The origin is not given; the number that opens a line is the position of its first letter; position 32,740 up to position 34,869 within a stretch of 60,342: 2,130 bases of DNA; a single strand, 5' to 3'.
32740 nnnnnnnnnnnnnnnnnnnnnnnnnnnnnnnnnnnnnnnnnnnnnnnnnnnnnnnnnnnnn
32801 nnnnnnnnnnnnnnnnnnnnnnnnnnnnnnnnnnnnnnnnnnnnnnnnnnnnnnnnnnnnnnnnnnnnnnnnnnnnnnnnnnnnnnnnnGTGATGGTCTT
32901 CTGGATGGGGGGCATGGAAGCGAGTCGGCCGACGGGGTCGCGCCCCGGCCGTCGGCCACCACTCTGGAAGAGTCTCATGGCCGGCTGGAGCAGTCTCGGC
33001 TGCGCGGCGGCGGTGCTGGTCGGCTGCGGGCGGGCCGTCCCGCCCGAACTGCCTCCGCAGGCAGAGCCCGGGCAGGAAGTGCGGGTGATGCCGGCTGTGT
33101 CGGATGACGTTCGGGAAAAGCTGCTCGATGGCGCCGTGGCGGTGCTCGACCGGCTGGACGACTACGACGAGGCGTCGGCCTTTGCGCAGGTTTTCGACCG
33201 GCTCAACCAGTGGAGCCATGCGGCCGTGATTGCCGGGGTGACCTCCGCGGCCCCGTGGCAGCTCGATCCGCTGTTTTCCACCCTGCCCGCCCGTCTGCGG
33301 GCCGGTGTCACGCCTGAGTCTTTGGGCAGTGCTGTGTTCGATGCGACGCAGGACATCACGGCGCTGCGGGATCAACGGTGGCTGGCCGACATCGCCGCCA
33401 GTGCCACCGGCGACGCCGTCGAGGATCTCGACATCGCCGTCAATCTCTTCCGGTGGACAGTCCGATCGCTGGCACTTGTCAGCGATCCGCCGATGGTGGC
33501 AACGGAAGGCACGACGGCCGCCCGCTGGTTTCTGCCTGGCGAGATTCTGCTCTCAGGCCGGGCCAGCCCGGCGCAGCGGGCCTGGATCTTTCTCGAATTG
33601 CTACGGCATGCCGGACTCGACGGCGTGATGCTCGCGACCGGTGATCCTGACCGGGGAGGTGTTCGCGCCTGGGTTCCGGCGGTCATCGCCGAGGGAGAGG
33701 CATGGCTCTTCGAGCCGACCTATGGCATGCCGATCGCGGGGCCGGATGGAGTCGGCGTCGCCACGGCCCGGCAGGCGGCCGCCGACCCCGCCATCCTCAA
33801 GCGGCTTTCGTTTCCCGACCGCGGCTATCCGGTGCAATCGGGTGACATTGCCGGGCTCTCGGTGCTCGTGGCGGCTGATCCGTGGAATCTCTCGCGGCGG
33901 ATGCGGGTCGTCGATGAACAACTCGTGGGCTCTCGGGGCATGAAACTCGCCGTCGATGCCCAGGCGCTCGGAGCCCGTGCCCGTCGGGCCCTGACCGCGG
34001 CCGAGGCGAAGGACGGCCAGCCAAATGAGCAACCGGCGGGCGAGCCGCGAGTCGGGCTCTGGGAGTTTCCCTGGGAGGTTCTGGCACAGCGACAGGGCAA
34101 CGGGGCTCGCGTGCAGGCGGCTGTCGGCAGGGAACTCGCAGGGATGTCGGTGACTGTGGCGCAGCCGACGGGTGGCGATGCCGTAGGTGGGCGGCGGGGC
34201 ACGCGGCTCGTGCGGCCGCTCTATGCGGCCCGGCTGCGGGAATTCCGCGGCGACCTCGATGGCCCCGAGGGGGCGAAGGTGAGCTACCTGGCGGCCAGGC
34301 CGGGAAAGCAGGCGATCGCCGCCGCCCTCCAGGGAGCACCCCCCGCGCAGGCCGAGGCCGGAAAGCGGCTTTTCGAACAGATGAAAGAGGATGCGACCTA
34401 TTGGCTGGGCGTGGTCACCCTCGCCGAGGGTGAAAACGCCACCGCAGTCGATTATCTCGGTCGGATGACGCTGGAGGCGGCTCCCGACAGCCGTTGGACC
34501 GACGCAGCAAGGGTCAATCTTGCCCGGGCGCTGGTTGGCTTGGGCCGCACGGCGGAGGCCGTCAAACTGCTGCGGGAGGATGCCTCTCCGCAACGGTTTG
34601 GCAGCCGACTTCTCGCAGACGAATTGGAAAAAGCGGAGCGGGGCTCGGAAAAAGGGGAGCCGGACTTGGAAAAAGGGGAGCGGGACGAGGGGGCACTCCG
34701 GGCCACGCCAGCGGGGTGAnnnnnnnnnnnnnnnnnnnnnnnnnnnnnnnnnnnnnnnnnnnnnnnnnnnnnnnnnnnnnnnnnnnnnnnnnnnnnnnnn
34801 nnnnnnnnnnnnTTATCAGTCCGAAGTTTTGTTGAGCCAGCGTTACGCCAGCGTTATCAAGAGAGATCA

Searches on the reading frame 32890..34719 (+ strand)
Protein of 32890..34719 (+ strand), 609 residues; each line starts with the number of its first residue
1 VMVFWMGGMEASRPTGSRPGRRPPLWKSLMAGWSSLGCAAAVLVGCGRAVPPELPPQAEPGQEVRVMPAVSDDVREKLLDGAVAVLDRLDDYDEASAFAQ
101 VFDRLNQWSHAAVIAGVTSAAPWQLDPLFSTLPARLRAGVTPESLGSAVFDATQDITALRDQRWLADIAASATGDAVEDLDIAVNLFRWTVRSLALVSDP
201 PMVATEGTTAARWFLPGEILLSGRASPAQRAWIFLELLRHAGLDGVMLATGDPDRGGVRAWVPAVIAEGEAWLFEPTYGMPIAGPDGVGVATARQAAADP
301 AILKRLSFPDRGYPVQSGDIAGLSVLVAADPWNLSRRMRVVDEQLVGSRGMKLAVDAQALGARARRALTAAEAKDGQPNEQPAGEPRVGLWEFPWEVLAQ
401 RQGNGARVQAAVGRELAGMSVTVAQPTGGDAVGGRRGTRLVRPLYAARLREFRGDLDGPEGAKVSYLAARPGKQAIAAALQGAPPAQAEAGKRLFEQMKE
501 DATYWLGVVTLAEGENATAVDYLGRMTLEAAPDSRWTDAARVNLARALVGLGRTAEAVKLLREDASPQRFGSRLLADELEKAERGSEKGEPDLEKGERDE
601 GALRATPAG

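Call 24: search_protein_families(library=pfam, proteins=[window:32890-34719:+])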
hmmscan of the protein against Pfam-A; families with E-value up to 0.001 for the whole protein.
window:32890-34719:+ (609 aa): 1 family
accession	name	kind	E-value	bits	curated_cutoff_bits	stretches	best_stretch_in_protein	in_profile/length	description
PF14559.12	TPR_19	-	9.6e-06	26.3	25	1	511-562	2-49/68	Tetratricopeptide repeat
